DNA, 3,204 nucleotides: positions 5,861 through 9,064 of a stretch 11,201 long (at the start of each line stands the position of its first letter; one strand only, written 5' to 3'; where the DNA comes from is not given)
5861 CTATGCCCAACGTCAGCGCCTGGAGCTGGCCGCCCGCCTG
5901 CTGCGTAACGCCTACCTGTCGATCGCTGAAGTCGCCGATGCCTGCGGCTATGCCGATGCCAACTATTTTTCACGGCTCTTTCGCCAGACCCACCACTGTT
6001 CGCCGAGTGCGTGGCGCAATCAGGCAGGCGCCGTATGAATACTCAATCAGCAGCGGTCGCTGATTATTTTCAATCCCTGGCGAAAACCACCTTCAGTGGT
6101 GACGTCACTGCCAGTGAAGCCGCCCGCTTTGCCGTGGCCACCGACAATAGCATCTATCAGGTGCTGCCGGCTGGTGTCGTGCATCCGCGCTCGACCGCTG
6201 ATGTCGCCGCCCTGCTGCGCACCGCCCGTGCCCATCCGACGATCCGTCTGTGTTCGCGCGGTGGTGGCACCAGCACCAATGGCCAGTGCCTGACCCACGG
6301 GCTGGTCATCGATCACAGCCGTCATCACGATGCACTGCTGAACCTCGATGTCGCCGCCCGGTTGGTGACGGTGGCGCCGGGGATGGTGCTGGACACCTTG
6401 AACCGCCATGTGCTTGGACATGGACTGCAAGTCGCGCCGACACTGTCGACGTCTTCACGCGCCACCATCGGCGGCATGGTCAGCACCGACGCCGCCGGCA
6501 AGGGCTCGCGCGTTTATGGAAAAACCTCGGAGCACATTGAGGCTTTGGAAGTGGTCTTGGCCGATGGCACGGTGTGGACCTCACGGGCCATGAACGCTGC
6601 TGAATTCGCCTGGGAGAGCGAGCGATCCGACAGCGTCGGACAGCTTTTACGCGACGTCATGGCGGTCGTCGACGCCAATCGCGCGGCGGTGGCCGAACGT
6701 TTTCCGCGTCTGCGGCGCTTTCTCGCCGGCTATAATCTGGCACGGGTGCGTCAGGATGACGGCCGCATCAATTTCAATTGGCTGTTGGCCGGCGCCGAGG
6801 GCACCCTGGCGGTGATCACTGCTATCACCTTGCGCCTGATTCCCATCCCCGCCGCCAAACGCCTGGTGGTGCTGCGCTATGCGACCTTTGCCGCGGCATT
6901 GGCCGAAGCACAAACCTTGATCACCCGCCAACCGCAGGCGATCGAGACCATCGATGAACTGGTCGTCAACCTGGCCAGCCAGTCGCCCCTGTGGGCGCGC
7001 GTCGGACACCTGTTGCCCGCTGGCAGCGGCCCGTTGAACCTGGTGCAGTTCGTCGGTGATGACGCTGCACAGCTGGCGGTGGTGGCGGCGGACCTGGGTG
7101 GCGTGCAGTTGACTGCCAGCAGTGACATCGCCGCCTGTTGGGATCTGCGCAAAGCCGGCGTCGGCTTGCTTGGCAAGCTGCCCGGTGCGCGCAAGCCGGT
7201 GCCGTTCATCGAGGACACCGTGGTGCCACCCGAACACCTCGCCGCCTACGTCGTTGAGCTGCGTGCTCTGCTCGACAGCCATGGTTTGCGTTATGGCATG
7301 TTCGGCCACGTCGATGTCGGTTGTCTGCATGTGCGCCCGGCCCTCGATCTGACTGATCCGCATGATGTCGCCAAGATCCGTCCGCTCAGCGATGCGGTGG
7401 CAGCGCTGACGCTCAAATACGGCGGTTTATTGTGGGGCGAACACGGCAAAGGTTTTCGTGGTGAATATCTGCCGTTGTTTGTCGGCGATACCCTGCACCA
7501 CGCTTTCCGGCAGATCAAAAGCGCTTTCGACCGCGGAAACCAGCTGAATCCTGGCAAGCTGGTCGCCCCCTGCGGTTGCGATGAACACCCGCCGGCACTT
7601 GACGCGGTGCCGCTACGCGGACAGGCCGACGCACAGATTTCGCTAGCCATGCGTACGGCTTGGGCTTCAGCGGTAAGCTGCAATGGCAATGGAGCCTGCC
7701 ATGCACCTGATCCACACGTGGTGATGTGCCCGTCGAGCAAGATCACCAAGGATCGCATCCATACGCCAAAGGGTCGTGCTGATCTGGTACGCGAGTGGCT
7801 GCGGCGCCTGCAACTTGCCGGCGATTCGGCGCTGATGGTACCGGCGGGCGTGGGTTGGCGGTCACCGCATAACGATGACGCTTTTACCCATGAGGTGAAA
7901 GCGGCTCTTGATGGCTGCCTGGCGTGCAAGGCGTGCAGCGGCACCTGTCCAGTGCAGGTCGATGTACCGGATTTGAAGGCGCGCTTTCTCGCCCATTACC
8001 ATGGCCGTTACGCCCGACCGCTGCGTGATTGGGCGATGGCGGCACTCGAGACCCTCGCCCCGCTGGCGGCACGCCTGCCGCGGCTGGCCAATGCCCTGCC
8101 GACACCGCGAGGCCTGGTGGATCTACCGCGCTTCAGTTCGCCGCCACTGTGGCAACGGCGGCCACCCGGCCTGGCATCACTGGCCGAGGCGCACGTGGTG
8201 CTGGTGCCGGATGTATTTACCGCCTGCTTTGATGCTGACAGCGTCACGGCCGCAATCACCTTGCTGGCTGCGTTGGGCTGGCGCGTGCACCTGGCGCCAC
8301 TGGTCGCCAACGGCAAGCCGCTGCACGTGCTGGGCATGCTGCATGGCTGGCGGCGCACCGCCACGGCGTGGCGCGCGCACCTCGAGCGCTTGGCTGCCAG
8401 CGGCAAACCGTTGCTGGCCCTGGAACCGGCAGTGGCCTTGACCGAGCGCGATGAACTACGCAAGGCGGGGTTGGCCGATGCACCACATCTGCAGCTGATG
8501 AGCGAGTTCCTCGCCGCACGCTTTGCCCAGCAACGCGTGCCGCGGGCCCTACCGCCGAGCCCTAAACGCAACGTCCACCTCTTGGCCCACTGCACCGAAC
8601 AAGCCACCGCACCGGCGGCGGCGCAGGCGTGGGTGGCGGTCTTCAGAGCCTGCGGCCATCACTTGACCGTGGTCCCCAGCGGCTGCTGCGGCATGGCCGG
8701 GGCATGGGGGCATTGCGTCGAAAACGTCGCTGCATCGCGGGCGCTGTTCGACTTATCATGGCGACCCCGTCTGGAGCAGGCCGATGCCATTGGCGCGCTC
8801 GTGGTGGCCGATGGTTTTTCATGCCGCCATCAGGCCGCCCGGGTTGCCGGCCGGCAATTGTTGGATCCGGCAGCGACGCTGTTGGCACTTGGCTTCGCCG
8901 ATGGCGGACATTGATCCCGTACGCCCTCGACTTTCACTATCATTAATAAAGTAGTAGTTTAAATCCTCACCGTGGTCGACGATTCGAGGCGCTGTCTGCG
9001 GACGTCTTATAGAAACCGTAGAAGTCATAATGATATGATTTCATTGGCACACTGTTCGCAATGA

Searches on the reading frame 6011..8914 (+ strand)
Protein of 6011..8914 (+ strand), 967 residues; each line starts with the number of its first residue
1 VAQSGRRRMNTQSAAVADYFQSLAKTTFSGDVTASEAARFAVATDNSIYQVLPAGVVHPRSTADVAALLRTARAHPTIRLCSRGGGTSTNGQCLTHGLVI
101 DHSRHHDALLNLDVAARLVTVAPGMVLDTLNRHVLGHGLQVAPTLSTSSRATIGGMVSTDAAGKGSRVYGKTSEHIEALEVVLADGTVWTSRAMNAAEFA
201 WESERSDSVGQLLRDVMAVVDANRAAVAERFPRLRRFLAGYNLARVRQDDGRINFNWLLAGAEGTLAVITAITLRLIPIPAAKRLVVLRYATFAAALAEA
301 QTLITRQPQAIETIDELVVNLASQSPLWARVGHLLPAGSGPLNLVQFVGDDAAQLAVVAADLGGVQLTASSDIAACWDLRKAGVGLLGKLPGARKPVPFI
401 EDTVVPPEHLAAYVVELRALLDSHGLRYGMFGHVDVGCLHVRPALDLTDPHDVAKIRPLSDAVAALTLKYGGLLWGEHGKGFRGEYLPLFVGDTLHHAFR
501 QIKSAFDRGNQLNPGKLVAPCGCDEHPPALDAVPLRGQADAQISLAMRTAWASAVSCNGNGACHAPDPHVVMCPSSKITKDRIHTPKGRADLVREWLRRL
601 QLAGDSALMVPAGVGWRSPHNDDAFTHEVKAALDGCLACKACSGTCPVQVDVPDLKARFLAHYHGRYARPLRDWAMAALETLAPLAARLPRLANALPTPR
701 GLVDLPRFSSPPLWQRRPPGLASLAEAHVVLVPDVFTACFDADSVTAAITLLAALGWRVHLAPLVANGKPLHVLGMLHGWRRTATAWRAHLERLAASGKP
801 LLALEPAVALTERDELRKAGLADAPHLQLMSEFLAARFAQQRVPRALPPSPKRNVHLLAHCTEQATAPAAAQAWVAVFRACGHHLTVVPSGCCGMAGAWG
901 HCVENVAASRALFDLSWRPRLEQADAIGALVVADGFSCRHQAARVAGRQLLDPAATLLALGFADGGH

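Call 7: search_protein_families(library=pfam, proteins=[window:6011-8914:+], max_evalue=0.01)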
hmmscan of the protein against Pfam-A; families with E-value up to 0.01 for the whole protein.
window:6011-8914:+ (967 aa): 4 families
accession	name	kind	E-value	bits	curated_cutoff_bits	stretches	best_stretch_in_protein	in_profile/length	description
PF02913.24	FAD-oxidase_C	-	3.7e-47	161.6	21.2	1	279-517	1-248/248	FAD linked oxidases, C-terminal domain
PF01565.28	FAD_binding_4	-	3.3e-31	108.3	26.4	1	53-190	1-137/139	FAD binding domain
PF13183.11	Fer4_8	-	3.9e-06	27.7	27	1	556-650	4-68/68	4Fe-4S dicluster domain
PF13534.11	Fer4_17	-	0.0061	17.5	22.2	0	557-651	2-61/61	4Fe-4S dicluster domain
